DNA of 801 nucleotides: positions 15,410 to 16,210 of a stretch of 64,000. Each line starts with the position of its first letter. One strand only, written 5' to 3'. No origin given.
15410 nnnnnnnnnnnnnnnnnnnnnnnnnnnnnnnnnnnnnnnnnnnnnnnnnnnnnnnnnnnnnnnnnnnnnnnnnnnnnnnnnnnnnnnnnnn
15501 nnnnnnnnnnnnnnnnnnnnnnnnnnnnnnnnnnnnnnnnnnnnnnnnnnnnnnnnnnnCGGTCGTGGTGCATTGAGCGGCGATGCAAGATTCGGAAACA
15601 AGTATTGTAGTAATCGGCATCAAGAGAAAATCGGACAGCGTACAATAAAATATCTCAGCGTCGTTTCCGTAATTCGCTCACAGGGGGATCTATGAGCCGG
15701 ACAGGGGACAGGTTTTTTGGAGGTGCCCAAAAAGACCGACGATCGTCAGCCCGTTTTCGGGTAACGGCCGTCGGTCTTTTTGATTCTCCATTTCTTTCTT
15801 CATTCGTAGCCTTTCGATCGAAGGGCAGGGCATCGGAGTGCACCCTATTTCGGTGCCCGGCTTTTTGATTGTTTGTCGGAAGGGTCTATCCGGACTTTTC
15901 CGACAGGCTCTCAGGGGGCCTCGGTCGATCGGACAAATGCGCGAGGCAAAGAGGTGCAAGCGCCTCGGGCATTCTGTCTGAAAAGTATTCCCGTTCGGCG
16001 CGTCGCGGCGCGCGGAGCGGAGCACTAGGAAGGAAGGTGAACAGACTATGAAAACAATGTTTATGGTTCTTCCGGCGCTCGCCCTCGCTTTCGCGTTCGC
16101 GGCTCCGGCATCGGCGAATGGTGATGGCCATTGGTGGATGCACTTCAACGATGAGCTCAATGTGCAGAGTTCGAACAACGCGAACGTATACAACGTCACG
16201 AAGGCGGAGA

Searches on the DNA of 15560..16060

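Call 63: search_rna_families(source=window, start=15560, end=16060, threshold=evalue, max_evalue=1)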
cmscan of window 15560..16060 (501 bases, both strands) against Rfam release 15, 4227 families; matches with E-value up to 1: 2.
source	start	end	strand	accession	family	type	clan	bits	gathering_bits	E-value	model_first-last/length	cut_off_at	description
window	15708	15784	+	RF00110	RybB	Gene; sRNA;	-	22.2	40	0.034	1-79/79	no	RybB RNA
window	15728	15782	+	RF02876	AS-pc02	Gene; antisense;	-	14.9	40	0.25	95-153/185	no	Antisense to pHK01_099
